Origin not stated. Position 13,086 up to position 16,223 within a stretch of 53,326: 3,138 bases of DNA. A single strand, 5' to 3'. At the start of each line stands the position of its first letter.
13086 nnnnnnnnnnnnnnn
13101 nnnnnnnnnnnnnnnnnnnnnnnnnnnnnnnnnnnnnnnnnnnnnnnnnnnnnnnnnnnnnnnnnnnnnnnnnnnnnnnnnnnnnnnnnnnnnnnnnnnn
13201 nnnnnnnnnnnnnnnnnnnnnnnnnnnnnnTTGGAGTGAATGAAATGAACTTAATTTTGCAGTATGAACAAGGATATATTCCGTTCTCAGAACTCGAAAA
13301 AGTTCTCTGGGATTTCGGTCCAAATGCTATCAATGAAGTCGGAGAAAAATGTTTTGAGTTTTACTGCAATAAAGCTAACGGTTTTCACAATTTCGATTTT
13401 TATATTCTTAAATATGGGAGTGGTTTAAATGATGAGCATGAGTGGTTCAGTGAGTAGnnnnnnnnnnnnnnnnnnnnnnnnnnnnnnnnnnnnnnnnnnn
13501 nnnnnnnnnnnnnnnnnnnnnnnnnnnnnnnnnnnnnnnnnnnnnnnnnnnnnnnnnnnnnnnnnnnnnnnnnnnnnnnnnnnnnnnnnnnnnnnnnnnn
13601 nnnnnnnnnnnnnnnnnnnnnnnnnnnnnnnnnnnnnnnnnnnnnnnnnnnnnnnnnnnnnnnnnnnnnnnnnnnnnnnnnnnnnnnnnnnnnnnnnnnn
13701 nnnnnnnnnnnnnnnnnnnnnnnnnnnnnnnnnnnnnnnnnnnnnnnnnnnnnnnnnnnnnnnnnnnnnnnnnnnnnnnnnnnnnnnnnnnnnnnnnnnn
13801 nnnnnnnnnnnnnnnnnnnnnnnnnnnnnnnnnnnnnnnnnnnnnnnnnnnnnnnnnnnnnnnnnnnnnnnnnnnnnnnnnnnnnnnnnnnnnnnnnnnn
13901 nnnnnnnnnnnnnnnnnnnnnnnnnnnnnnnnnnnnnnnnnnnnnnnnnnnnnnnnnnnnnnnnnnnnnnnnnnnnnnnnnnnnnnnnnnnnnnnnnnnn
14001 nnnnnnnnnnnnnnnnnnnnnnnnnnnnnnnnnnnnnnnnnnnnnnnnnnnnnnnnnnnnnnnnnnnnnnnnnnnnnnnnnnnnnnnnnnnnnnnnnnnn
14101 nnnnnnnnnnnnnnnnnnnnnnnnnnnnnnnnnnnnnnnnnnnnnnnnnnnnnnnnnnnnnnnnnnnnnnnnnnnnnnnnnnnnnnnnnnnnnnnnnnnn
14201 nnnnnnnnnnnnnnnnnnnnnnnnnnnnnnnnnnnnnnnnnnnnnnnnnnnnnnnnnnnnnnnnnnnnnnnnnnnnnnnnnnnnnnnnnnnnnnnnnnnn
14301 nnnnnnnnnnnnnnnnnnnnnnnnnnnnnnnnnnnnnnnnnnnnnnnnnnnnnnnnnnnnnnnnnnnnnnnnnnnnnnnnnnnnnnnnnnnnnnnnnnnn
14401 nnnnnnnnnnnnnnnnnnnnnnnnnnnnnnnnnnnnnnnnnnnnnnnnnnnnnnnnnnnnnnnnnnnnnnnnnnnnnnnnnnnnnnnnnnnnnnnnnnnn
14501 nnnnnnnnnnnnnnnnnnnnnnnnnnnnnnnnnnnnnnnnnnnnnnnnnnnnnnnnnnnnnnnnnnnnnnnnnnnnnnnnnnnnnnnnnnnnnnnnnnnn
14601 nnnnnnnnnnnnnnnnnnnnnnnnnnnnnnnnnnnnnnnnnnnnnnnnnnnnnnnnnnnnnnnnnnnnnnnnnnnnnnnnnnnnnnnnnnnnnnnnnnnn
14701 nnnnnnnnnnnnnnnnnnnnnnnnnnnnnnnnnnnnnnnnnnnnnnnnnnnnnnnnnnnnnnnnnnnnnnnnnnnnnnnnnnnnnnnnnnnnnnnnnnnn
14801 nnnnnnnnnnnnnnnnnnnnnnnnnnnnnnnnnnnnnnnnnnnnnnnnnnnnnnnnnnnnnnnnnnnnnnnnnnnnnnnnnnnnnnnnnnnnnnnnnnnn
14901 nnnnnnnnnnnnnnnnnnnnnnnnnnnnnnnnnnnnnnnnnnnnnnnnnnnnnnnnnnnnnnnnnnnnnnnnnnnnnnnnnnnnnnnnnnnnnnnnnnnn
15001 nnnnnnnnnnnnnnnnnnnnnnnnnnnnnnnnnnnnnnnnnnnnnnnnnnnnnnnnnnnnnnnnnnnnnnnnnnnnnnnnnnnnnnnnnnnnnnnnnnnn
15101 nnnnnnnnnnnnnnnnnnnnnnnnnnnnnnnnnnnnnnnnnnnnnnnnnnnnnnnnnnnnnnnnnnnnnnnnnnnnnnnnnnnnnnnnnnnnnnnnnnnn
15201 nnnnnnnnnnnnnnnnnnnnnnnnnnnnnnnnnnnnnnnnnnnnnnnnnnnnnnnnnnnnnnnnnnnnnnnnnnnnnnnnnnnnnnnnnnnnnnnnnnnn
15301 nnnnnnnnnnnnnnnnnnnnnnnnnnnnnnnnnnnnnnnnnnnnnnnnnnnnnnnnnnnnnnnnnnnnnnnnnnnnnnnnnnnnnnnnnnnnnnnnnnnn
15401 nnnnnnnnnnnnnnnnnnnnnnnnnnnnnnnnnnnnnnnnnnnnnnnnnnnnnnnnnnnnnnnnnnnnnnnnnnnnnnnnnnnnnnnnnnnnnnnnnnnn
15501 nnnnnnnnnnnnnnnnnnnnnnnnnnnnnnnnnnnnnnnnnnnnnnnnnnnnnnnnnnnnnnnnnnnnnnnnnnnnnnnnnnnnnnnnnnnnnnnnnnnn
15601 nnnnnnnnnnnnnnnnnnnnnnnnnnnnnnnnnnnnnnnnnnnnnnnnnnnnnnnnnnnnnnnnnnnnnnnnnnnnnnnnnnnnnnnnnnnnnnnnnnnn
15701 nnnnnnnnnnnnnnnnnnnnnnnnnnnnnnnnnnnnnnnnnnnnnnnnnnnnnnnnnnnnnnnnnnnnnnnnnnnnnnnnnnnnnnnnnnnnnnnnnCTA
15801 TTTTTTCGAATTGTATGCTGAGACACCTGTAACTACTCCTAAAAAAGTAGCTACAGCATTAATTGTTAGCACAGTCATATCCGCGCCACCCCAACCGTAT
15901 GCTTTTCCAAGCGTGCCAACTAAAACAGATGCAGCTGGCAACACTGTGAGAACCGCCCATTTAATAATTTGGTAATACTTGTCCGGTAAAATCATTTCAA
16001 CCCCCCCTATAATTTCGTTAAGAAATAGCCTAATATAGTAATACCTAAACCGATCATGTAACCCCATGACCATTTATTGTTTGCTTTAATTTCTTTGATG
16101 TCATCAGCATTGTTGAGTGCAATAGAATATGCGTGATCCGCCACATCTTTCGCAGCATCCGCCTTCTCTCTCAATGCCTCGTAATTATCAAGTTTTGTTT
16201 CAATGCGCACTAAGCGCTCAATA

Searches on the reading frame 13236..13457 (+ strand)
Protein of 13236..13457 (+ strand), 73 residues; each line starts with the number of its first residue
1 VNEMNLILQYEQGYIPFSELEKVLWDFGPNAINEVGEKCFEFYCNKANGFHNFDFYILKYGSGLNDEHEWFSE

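Call 12: search_protein_families(library=pfam, proteins=[window:13236-13457:+], max_evalue=0.01)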
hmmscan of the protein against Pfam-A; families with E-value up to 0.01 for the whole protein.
window:13236-13457:+ (73 aa): 0 families

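Call 67: search_protein_families(library=padloc, proteins=[window:13236-13457:+], max_evalue=0.01)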
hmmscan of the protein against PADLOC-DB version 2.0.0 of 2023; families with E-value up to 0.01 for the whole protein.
window:13236-13457:+ (73 aa): 0 families

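Call 70: search_protein_families(library=phrogs, proteins=[window:13236-13457:+], max_evalue=0.001)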
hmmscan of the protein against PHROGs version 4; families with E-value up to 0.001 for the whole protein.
window:13236-13457:+ (73 aa): 0 families
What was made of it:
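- Tried and rejected: That gene has no PHROG or PADLOC match (calls 67, 70).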

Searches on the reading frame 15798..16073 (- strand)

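Call 12: search_protein_families(library=pfam, proteins=[window:15798-16073:-], max_evalue=0.01)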
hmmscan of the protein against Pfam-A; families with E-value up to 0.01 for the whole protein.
window:15798-16073:- (91 aa): 1 family
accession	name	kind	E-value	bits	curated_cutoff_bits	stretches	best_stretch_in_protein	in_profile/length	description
PF16938.10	Phage_holin_Dp1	-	2e-18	66.9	25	1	30-91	2-63/63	Putative phage holin Dp-1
